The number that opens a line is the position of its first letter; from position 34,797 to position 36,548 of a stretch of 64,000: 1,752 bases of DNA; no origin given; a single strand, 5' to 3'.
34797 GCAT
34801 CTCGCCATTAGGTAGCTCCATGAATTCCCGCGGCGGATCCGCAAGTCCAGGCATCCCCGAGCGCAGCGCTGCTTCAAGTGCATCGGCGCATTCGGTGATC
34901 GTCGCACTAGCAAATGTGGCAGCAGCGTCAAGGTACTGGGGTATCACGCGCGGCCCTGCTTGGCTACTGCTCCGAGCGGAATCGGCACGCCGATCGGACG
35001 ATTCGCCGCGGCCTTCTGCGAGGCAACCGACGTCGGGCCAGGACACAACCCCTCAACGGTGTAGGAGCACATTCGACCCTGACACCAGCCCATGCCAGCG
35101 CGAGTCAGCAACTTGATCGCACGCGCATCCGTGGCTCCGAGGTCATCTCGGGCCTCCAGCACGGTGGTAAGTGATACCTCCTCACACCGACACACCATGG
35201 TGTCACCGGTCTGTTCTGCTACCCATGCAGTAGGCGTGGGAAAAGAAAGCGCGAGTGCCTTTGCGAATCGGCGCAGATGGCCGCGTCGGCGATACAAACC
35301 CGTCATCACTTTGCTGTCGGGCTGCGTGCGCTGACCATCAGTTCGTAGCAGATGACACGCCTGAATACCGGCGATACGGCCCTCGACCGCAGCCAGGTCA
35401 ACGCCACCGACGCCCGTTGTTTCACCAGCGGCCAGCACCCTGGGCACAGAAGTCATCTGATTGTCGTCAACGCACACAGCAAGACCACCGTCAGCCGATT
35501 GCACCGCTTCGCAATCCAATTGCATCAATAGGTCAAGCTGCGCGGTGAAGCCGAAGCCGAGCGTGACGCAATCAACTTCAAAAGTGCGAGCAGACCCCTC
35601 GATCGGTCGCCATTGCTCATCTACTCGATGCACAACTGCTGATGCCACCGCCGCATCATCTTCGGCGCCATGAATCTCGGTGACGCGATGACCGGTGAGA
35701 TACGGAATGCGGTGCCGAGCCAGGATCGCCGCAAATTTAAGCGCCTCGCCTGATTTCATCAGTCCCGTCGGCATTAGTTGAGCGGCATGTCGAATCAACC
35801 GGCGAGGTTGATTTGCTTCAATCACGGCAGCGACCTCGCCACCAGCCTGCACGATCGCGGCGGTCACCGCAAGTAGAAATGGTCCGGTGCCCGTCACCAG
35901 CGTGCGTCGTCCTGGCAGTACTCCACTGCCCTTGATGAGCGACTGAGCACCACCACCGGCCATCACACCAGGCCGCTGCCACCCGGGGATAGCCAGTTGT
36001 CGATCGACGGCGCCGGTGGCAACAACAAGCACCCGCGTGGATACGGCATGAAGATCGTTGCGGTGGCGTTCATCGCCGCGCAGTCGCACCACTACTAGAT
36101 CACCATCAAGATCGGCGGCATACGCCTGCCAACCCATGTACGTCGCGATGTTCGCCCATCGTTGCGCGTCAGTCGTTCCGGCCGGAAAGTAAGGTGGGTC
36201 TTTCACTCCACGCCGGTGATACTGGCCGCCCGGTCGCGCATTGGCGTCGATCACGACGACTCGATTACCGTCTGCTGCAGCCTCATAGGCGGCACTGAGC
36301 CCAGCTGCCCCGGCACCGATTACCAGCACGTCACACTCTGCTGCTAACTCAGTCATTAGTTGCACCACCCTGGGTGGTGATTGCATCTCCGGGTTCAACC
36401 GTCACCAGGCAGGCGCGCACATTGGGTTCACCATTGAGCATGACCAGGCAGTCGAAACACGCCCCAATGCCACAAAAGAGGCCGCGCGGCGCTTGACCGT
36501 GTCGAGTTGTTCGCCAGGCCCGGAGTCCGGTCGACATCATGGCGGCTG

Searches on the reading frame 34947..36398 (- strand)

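Call 85: search_protein_families(library=pfam, proteins=[window:34947-36398:-], max_evalue=0.00001)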
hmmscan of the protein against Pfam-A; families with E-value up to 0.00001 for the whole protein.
window:34947-36398:- (484 aa): 9 families
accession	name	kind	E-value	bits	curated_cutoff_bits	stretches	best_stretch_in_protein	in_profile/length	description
PF07992.20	Pyr_redox_2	-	1.5e-19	71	26.1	1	23-331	2-279/291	Pyridine nucleotide-disulphide oxidoreductase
PF13450.12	NAD_binding_8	-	4.3e-10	40.1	21.9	1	26-65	1-40/68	NAD(P)-binding Rossmann-like domain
PF01266.30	DAO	-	5.9e-09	36.4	27.9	1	23-63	1-42/353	FAD dependent oxidoreductase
PF00890.30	FAD_binding_2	-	2.7e-08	33.9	20.4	1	23-61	1-39/414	FAD binding domain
PF12831.13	FAD_oxidored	-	4.5e-08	33.2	27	1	23-65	1-43/416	FAD dependent oxidoreductase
PF01134.28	GIDA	-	6e-08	32.6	22.1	0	23-52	1-30/391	Glucose inhibited division protein A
PF04324.20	Fer2_BFD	-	9.5e-08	32.7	26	1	401-449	1-45/50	BFD-like [2Fe-2S] binding domain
PF03486.20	HI0933_like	-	2.9e-07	30.6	50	1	23-57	2-36/244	HI0933-like protein Rossmann domain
PF01946.23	Thi4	-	7.3e-07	29.1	26.2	1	19-60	15-57/235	Thi4 family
